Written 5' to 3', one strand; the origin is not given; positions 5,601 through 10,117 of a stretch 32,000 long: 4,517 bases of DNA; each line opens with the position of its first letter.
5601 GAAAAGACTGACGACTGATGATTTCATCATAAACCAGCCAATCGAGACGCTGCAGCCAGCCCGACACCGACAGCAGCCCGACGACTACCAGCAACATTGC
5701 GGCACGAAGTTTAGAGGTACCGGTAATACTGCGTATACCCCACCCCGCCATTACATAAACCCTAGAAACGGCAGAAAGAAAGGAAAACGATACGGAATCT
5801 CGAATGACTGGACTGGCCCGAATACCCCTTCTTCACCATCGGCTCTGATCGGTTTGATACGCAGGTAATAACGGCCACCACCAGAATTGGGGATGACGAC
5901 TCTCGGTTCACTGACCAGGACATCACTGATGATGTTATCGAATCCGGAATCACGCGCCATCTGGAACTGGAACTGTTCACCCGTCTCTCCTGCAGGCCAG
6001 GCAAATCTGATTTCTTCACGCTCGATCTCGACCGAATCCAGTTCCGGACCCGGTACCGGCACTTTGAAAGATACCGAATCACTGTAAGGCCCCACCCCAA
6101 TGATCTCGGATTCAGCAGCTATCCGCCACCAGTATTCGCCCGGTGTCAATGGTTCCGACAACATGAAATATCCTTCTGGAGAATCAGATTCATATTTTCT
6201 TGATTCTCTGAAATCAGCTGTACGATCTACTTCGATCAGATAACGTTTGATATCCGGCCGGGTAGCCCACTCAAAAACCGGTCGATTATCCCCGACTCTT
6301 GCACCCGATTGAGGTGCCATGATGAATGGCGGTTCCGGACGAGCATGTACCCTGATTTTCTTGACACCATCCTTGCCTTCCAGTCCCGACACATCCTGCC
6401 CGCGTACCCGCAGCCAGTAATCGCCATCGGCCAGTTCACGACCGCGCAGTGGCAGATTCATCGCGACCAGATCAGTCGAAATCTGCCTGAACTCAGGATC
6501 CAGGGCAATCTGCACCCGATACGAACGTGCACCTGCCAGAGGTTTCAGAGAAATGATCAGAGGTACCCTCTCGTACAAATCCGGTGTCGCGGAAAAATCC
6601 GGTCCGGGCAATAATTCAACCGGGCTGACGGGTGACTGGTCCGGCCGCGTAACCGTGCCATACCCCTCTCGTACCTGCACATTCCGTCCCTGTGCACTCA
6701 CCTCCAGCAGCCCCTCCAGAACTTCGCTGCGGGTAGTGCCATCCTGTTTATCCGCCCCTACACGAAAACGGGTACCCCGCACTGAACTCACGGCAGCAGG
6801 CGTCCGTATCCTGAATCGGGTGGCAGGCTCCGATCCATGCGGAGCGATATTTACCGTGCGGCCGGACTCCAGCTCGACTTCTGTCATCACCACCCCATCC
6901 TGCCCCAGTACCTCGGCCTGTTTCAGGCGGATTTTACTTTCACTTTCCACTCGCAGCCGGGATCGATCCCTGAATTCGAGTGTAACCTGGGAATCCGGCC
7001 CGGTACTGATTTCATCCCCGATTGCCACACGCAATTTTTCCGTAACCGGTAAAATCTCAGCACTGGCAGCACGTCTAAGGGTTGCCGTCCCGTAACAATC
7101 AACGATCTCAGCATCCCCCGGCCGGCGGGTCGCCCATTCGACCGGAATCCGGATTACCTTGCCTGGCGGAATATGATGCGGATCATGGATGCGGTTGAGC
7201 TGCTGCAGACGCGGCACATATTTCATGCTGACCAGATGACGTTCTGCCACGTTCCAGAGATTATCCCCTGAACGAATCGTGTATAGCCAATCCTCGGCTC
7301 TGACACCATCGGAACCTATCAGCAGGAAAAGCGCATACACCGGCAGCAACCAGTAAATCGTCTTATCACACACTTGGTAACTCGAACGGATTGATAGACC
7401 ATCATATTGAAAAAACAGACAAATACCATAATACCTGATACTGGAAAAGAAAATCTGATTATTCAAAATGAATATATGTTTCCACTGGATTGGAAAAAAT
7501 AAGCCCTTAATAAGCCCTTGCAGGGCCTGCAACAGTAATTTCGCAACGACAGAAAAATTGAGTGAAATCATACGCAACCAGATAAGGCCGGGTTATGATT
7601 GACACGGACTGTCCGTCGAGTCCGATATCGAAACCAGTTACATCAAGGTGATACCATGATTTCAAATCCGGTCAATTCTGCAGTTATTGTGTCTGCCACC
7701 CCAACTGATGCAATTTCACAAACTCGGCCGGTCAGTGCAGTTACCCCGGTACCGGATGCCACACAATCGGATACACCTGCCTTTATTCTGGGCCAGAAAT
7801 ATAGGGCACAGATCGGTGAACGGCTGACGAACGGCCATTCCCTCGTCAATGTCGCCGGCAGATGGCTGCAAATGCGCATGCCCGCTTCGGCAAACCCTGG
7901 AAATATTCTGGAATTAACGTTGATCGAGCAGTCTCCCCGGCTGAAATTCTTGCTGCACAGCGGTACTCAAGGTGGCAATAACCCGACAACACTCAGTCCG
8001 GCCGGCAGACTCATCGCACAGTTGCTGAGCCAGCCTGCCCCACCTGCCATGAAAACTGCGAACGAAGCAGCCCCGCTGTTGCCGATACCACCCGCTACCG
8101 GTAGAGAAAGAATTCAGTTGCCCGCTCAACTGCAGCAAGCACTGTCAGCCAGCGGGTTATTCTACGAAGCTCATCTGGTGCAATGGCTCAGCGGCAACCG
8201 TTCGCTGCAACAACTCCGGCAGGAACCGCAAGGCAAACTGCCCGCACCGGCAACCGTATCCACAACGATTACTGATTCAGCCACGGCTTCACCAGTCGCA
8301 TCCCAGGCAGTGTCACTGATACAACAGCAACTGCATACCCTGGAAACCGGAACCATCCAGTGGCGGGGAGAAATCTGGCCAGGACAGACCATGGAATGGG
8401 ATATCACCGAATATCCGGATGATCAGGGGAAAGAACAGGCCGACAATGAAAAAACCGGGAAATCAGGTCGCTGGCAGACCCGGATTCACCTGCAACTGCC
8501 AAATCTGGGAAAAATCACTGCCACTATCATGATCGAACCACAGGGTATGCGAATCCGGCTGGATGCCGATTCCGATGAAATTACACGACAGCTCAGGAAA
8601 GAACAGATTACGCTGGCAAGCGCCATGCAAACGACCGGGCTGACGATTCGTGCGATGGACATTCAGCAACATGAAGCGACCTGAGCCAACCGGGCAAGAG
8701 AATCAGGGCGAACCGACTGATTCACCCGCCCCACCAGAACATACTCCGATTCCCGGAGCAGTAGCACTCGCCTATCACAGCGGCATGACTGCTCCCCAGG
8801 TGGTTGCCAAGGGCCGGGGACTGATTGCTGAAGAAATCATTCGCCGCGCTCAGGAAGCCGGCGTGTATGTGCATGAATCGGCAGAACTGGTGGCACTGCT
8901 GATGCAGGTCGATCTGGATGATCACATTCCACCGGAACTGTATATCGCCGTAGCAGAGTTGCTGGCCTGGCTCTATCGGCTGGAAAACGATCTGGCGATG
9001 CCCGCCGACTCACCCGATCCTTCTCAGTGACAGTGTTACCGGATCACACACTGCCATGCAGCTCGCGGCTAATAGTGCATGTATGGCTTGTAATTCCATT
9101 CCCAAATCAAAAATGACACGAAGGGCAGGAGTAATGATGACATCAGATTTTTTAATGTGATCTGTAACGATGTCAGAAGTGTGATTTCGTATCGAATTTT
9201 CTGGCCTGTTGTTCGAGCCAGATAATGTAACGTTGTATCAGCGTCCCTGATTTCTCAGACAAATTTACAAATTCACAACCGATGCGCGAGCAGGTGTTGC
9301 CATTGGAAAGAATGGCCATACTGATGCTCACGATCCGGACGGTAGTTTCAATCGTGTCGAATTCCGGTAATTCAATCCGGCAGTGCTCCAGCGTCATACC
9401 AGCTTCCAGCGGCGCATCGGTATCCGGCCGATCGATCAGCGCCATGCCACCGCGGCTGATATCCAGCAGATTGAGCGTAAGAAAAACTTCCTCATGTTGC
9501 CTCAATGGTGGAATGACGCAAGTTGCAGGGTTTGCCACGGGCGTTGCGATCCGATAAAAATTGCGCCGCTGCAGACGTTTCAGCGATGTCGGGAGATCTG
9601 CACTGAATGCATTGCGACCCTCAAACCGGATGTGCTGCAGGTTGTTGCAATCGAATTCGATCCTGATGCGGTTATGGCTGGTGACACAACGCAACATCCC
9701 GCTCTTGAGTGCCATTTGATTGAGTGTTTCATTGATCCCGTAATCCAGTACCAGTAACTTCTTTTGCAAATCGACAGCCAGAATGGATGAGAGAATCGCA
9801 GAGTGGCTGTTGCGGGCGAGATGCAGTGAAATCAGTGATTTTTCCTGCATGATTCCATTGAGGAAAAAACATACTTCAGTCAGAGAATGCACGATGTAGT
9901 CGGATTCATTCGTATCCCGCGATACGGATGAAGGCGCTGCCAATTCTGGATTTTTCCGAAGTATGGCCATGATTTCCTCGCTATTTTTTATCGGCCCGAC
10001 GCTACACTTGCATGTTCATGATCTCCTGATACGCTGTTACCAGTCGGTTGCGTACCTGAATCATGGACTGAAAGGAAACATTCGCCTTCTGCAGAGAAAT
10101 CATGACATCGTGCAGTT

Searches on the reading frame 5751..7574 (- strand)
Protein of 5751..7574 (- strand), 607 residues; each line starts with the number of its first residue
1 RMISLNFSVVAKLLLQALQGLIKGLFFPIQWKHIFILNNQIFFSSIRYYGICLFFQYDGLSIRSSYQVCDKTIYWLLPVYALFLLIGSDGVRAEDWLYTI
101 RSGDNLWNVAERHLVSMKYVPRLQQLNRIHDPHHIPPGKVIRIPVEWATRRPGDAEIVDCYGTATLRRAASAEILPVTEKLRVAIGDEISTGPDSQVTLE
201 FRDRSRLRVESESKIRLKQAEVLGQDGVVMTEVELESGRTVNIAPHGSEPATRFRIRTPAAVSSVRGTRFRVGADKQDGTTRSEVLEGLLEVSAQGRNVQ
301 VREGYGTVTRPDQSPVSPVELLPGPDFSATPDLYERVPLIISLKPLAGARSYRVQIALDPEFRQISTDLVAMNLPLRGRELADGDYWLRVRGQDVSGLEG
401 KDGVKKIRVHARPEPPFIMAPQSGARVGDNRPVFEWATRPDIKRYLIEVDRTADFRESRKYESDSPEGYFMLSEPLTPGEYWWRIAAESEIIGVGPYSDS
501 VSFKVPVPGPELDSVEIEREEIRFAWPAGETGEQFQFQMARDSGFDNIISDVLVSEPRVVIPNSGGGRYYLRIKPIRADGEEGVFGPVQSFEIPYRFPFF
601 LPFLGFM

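Call 10: search_protein_families(library=pfam, proteins=[window:5751-7574:-], max_evalue=0.0001)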
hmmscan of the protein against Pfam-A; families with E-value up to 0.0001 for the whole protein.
window:5751-7574:- (607 aa): 2 families
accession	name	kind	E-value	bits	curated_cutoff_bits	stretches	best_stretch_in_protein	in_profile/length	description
PF04773.18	FecR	-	3.1e-17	63.2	24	1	187-289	1-95/97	FecR protein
PF01476.26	LysM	-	1.3e-09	38.3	20.9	1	98-144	1-43/43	LysM domain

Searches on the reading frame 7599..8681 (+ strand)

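Call 10: search_protein_families(library=pfam, proteins=[window:7599-8681:+], max_evalue=0.0001)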
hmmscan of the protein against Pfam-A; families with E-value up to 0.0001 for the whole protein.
window:7599-8681:+ (361 aa): 1 family
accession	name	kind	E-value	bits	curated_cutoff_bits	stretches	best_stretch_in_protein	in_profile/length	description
PF02120.21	Flg_hook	-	1e-12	48.1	29.8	1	287-359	8-80/85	Flagellar hook-length control protein FliK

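Call 43: search_protein_families(library=ncbifam, proteins=[window:7599-8681:+], max_evalue=0.001)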
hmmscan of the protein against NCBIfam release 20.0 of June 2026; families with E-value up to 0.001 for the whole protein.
window:7599-8681:+ (361 aa): 0 families

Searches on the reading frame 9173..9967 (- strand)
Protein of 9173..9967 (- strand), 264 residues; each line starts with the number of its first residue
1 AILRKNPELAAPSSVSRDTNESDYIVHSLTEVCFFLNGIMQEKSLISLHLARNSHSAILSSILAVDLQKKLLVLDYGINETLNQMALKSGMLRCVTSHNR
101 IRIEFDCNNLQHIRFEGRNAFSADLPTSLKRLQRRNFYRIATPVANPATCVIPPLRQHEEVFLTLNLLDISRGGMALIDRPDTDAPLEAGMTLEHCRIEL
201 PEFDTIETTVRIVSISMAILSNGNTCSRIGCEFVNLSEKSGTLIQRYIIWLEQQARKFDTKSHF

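Call 10: search_protein_families(library=pfam, proteins=[window:9173-9967:-], max_evalue=0.0001)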
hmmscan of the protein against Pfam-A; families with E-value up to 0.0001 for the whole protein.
window:9173-9967:- (264 aa): 2 families
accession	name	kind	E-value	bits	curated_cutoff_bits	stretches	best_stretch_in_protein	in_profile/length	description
PF07317.18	PilZN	-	2.6e-30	104.9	23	1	24-130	1-106/107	Flagellar regulator YcgR, PilZN domain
PF07238.19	PilZ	-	1.4e-11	45.1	22.5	1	133-249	1-101/102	PilZ domain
